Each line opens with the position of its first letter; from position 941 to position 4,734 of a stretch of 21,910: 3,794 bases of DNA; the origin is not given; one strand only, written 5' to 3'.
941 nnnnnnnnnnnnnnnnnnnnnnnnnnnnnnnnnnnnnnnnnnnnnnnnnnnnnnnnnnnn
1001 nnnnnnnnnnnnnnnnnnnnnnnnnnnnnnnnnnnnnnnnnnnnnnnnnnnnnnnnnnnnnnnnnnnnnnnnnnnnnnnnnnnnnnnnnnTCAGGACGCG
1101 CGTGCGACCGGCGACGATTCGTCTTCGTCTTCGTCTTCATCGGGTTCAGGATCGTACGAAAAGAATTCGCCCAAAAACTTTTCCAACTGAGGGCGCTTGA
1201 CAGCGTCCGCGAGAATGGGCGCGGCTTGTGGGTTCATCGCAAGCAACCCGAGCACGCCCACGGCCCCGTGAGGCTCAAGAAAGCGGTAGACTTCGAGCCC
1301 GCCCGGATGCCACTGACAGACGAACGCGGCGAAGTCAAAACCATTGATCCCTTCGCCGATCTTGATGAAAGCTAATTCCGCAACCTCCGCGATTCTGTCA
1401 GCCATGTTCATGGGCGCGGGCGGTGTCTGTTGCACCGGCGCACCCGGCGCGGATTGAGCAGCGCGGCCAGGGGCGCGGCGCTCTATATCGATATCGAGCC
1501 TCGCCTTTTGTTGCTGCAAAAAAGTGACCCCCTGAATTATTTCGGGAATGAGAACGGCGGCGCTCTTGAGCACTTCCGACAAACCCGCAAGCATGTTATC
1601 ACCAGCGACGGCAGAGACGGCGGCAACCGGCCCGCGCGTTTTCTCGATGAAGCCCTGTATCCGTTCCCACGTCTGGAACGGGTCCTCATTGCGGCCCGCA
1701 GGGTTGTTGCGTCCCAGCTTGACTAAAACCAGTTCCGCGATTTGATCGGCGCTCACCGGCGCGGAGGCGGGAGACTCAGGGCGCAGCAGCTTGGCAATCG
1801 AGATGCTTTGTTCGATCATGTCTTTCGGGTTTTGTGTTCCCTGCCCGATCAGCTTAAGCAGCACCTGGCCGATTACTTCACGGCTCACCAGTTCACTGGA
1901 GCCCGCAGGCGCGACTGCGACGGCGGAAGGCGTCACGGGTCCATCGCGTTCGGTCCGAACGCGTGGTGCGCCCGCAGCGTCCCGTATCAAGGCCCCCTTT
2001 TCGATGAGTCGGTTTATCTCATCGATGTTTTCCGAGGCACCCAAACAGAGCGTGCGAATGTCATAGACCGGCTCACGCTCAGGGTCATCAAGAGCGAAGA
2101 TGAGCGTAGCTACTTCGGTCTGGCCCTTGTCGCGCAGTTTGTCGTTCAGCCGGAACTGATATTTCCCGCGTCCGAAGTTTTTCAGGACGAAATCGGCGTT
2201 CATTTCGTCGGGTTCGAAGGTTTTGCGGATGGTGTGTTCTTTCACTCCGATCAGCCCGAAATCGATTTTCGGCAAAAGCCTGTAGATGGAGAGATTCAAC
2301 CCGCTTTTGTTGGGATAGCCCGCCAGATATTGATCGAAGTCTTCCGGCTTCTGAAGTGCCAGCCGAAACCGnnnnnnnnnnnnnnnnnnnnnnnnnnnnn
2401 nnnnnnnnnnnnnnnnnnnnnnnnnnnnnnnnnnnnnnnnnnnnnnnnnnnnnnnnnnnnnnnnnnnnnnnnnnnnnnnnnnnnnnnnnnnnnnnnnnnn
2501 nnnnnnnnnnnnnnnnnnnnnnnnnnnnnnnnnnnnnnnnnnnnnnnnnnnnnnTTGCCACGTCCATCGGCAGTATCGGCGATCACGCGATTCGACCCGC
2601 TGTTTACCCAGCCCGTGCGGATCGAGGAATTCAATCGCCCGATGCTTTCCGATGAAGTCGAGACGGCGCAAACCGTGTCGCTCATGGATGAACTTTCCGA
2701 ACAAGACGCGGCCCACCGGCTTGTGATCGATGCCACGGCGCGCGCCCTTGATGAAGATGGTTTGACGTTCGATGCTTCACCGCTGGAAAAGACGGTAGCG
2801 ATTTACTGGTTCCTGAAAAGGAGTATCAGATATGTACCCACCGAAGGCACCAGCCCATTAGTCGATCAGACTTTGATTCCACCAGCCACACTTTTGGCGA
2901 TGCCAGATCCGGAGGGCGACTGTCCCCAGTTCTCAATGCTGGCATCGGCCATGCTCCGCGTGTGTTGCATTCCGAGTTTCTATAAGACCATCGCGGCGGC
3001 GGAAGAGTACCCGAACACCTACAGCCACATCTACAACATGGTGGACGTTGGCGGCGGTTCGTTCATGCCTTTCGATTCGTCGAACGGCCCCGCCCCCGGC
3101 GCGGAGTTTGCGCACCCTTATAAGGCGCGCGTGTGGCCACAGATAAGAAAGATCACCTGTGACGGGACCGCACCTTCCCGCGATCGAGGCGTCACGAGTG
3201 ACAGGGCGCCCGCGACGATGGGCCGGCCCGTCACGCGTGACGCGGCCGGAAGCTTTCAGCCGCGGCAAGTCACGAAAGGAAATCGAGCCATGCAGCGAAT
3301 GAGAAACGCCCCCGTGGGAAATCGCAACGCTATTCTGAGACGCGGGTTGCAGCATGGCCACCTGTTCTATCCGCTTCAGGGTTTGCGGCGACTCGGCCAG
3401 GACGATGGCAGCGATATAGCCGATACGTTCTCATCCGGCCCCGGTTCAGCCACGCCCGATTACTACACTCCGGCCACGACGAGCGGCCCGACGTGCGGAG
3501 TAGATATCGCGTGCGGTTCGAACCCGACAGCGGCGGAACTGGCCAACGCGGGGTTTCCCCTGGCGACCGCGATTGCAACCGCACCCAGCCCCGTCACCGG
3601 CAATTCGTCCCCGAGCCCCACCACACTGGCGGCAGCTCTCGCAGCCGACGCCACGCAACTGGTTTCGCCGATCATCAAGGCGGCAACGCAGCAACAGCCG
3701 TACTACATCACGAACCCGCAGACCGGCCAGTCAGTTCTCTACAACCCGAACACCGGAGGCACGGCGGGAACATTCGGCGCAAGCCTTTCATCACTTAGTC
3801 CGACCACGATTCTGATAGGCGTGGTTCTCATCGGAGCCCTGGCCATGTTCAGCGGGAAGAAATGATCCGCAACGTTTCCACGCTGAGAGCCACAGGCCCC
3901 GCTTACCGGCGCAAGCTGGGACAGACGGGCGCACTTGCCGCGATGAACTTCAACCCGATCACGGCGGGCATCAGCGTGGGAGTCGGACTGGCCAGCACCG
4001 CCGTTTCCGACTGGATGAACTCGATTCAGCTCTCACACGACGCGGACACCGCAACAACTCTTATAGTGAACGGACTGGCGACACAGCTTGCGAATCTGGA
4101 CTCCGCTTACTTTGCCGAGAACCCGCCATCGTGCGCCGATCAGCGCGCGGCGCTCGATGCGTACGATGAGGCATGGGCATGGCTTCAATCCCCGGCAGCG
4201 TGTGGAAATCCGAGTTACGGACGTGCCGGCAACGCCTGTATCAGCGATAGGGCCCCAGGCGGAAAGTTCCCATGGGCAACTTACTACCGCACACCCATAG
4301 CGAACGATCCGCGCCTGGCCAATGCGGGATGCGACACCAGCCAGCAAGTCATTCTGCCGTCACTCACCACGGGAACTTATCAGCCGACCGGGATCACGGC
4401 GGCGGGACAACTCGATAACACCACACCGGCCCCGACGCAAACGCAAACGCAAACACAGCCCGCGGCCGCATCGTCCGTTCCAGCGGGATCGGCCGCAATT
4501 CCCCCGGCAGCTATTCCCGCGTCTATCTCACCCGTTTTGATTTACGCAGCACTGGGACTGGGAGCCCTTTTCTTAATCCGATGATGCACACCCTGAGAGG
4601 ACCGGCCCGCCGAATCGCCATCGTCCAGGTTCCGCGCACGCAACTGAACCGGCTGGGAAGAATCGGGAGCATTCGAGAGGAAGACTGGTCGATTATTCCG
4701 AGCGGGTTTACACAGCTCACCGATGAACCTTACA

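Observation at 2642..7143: Run of six consecutive genes, five of them ending in a hydrophobic helix plus a short Arg/Lys tail (a sorting-signal-like architecture)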

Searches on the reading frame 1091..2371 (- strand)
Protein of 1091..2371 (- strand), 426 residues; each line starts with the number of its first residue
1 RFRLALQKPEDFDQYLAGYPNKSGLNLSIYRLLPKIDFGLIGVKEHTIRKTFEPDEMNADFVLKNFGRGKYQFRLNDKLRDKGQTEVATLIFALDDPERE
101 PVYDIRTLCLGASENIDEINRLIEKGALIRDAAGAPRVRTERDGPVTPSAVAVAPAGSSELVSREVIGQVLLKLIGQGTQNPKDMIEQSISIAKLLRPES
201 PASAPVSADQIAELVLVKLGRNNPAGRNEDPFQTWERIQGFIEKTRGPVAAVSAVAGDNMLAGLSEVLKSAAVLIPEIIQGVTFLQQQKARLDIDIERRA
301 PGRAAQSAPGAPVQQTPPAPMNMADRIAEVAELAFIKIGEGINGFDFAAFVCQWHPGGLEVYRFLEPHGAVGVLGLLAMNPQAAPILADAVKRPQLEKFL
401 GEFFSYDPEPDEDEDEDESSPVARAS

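Call 3: search_protein_families(library=pfam, max_evalue=0.1, proteins=[window:1091-2371:-])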
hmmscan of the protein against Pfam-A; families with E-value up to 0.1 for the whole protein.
window:1091-2371:- (426 aa): 0 families

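Call 4: search_protein_families(library=phrogs, max_evalue=0.1, proteins=[window:1091-2371:-])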
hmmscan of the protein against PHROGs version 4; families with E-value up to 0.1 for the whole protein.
window:1091-2371:- (426 aa): 0 families

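Call 13: search_dna_similar(query=window:1091-2371:-, collection=phages, mode=protein, max_evalue=0.01)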
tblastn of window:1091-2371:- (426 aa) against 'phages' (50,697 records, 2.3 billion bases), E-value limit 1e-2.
No match.

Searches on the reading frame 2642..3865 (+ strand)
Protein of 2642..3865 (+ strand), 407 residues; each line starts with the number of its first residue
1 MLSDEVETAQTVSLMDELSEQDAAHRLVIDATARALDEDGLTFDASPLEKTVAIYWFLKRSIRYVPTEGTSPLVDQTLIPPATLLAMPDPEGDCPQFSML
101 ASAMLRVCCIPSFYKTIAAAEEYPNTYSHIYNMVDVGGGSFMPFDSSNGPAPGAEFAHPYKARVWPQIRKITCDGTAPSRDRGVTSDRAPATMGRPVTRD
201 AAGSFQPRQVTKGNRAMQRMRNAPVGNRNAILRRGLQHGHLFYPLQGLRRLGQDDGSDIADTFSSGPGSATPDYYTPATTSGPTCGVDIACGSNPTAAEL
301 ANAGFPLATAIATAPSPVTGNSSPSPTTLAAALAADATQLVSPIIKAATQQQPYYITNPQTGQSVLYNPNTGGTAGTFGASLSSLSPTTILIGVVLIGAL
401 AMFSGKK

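Call 3: search_protein_families(library=pfam, max_evalue=0.1, proteins=[window:2642-3865:+])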
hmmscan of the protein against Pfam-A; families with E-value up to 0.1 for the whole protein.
window:2642-3865:+ (407 aa): 1 family
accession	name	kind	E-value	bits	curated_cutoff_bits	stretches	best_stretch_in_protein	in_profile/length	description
PF01841.26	Transglut_core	-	1.9e-05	25.3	23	1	44-145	11-107/108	Transglutaminase-like superfamily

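Call 4: search_protein_families(library=phrogs, max_evalue=0.1, proteins=[window:2642-3865:+])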
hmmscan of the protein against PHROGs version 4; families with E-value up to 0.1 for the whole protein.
window:2642-3865:+ (407 aa): 0 families

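Call 15: find_related_loci(query=window:2642-3865:+, collection=viral_contigs, flank=10000)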
Query window:2642-3865:+ (407 aa) in viral_contigs; peptide patterns used: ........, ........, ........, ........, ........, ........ (x = any residue, [..] = any of these).
6 stretches matched a pattern, but none encodes a relative of the query by tblastn (E <= 1e-3).

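Call 23: search_protein_families(library=ncbifam, max_evalue=10, proteins=[window:2642-3865:+])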
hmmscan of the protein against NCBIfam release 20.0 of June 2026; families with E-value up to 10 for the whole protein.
window:2642-3865:+ (407 aa): 1 family
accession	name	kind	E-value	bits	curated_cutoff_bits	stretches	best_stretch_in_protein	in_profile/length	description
NF010519.0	PRK13922.13-4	equivalog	0.32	10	505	1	253-338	306-389/406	rod shape-determining protein MreC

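Call 42: search_solved_structures(query=window:2642-3865:+, max_evalue=1, show_alignments=1)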
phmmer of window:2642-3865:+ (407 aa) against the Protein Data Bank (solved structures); distinct sequences matched with E-value up to 1: 1.
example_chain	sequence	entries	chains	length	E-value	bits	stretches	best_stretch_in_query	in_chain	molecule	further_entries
8tm0_A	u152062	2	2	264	0.0014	21.1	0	55-129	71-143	NKG2-D type II integral membrane protein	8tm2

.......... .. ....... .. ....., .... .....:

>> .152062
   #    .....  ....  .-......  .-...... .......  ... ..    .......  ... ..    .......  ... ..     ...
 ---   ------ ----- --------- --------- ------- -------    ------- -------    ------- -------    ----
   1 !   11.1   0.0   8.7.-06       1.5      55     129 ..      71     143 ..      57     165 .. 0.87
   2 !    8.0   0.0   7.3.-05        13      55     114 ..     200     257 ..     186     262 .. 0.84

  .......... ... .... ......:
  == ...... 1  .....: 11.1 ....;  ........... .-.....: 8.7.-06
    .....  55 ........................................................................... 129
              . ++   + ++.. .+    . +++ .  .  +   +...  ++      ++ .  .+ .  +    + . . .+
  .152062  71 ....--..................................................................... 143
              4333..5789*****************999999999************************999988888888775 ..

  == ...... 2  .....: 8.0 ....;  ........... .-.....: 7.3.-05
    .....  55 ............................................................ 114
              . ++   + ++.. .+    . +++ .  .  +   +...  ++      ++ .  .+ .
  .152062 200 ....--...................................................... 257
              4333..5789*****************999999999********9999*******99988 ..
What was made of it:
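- Tried and rejected: The PDB hit for gene 1 to NKG2-D is spurious: E 0.0014, with per-domain E above 1 (call 42).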

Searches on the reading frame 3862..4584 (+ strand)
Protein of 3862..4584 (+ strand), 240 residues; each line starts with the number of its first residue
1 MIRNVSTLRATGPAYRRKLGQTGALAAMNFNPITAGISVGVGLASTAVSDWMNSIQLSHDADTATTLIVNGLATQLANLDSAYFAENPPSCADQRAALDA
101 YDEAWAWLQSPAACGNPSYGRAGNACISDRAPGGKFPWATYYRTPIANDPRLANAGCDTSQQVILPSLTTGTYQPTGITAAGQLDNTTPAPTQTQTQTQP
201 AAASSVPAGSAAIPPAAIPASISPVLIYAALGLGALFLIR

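Call 3: search_protein_families(library=pfam, max_evalue=0.1, proteins=[window:3862-4584:+])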
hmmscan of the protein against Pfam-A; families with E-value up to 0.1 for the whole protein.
window:3862-4584:+ (240 aa): 0 families

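Call 4: search_protein_families(library=phrogs, max_evalue=0.1, proteins=[window:3862-4584:+])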
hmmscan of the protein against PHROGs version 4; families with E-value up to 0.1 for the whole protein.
window:3862-4584:+ (240 aa): 0 families

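Call 23: search_protein_families(library=ncbifam, max_evalue=10, proteins=[window:3862-4584:+])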
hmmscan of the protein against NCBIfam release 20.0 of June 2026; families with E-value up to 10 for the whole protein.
window:3862-4584:+ (240 aa): 0 families

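Call 41: search_solved_structures(query=A1, max_evalue=1)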
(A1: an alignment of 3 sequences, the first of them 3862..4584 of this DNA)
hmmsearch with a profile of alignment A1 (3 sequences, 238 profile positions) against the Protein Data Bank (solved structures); distinct sequences matched with E-value up to 1: 0.
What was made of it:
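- Tried and rejected: A PDB profile search for gene 2 gave nothing (call 41).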

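Call 46: find_homologous_proteins(query=window:3862-4584:+, max_evalue=0.001)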
Query window:3862-4584:+ (240 aa): 182 proteins with E <= 0.001 among 4064 candidates; the best 120 are listed.
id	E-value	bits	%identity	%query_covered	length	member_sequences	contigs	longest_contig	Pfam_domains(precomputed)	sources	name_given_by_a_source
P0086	3.2e-151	519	100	100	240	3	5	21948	-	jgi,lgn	-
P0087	5.3e-109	381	75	95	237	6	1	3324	-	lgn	-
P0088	5.2e-106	371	83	89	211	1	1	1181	-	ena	-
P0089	1.2e-103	364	72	100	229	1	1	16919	-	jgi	jgi:hypothetical protein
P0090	3.9e-101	356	80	74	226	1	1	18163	-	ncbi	-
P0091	1.1e-91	325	76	79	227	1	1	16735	-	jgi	-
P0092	7.2e-88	312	76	78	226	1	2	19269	-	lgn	-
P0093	8.7e-86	305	72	79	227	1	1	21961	-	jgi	jgi:hypothetical protein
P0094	1.4e-84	301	70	80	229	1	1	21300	-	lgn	-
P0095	9.1e-84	299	63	100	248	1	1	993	-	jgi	jgi:hypothetical protein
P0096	1.0e-83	299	74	77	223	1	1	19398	-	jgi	jgi:hypothetical protein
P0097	1.3e-83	298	63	96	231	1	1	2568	-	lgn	-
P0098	7.1e-83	296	63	95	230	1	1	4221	-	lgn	-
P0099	3.2e-82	294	71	78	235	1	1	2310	-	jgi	jgi:hypothetical protein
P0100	3.3e-82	294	76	72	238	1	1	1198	-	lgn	-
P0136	4.7e-73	264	70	76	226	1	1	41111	-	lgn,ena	-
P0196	1.3e-52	197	47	100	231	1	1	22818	-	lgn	-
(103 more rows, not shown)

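Call 51: find_encoding_contigs(protein=P0136, flank=10000, max_places=1)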
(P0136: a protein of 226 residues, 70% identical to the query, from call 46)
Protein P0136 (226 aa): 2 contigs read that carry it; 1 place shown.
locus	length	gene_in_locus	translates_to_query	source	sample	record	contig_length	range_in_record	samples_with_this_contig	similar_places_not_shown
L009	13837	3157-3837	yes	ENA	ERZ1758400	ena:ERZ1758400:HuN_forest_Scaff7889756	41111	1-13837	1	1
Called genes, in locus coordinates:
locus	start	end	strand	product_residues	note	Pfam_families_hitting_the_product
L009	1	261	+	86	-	?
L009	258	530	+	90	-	-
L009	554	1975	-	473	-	-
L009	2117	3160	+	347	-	PF01841:Transglut_core (weak)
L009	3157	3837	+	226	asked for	-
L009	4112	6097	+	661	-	-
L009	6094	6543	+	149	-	-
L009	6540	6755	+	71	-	-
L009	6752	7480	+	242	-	-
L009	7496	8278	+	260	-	-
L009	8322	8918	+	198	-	-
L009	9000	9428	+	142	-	-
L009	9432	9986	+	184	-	-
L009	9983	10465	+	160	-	-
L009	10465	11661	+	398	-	-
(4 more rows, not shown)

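Call 52: find_encoding_contigs(protein=P0196, flank=10000, max_places=1)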
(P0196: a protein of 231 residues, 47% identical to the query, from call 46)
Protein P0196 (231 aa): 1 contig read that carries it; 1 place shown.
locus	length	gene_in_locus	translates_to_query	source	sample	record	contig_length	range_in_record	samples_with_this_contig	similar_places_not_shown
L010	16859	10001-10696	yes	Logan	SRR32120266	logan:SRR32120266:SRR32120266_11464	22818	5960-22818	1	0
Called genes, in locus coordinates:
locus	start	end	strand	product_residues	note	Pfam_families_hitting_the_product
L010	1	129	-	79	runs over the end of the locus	-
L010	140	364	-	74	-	-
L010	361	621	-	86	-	-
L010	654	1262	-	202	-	-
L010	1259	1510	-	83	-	-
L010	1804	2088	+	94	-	-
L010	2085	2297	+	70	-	-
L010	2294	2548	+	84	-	-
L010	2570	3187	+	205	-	-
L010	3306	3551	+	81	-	-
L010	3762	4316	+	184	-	-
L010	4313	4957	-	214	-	-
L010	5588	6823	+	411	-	-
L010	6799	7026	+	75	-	-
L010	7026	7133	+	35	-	-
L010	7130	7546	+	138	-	-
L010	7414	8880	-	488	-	-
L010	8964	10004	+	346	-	-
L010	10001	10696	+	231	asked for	-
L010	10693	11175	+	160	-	-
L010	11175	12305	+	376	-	-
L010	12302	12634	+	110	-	-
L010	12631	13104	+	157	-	-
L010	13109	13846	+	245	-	-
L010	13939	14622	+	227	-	-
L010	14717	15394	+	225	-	-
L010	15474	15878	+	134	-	-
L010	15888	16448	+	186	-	-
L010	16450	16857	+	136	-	?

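Call 53: predict_structure(alignment_id=A6)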
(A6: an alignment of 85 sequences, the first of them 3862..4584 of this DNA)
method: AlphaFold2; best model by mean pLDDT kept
length: 240 residues; sequences in the alignment: 85
mean_pLDDT: 79.6   pTM: 0.66
mean pLDDT of the five models: 79.6, 79.0, 78.8, 78.6, 76.8
residues with pLDDT >= 90: 123; 70-90: 40; 50-70: 44; < 50: 33
segments of 3 or more residues with pLDDT < 50: 27-30, 193-205, 208-212
pLDDT, mean of each block of 10 residues (from residue 1): 54 52 47 73 91 76 85 97 96 96 96 93 97 97 98 96 90 89 77 44 47 53 78 89
secondary structure, 60 per line:
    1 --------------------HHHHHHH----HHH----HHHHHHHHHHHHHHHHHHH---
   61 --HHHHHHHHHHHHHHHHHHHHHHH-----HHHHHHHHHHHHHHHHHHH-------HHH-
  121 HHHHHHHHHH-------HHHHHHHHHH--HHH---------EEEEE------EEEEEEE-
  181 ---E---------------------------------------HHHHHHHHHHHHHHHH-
elements in order: H21-27 H39-57 H63-85 H91-109 H121-130 H138-147 E162-166 E173-179 H224-239

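Call 57: fold_search(model_id=the predicted structure, library=pdb)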
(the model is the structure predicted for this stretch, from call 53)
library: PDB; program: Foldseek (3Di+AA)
matches with E <= 10: 49; with E <= 0.001: 0
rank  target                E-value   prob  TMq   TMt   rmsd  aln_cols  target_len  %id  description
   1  6m0r_C                2.9e+00  0.03  0.12  0.14  15.5       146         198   21  2.7A Yeast Vo state3 (released 2020-11-04)
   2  6fv0_A                3.0e+00  0.02  0.11  0.10  16.3       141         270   14  Crystal structure of the TPR domain of KLC1 in complex with the C-terminal peptide of torsinA (released 2018-03-28)
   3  6yvh_A                3.2e+00  0.06  0.16  0.15  14.6       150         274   14  CWC22-CWC27-EIF4A3 Complex (released 2020-05-13)
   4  4o46_F                3.2e+00  0.06  0.14  0.16  13.9       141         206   11  14-3-3-gamma in complex with influenza NS1 C-terminal tail phosphorylated at S228 (released 2014-04-30)
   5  6bqt_K                3.9e+00  0.05  0.14  0.15  16.2       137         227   17  Complex of 14-3-3 theta with an IRSp53 peptide doubly-phosphorylated at T340 and T360 (released 2018-12-05)
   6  4q25_A                4.1e+00  0.08  0.18  0.21   8.0       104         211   14  Crystal structure of PhoU from Pseudomonas aeruginosa (released 2015-02-18)
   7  9b5y_R                4.8e+00  0.04  0.15  0.15  13.3       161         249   10  Cryo-EM structure of the LAPTH-bound PTH1R in complex with Gq (released 2025-03-19)
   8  4ej4                  4.8e+00  0.03  0.19  0.13  14.2       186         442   15  Structure of the delta opioid receptor bound to naltrindole (released 2012-05-16)
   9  6zc9_A                5.1e+00  0.06  0.16  0.17  12.4       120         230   13  Structure of 14-3-3 gamma in complex with Nedd4-2 14-3-3 binding motif Ser448 (released 2021-07-21)
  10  3edt_H                5.1e+00  0.04  0.18  0.17  13.2       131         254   19  Crystal structure of the mutated S328N hKLC2 TPR domain (released 2009-02-10)
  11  3bqy                  5.4e+00  0.02  0.15  0.16  14.9       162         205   15  Crystal structure of a possible TetR family transcriptional regulator from Streptomyces coelicolor A3(2). (released 2008-01-15)
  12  6een_D                5.4e+00  0.02  0.12  0.10  15.7       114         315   16  Crystal structure of a designer Pentatrico Peptide RNA binding protein, bound to a complex RNA target and featuring an (released 2019-08-21)
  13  7b9s_5                5.6e+00  0.03  0.15  0.09  18.6       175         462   12  Structure of the mycobacterial ESX-5 Type VII Secretion System hexameric pore complex (released 2021-07-07)
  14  8itl_R                5.9e+00  0.01  0.10  0.09  15.6       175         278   15  Cryo-EM structure of GIPR splice variant 1 (SV1) in complex with Gs protein (released 2023-10-18)
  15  9lxp_R                5.9e+00  0.01  0.10  0.08  15.0       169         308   14  A Cryo-EM structure of LA-PTH-PTH1R-Beta-arrestin1 complex (state 2 conformation) (released 2026-03-04)
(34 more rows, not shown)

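Call 59: search_protein_families(library=pfam, max_evalue=0.001, proteins=[L010:5588-6823:+, L010:7414-8880:-])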
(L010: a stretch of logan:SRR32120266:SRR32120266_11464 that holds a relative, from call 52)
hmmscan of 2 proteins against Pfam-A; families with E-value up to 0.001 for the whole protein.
L010:5588-6823:+ (411 aa): 0 families

L010:7414-8880:- (488 aa): 0 families
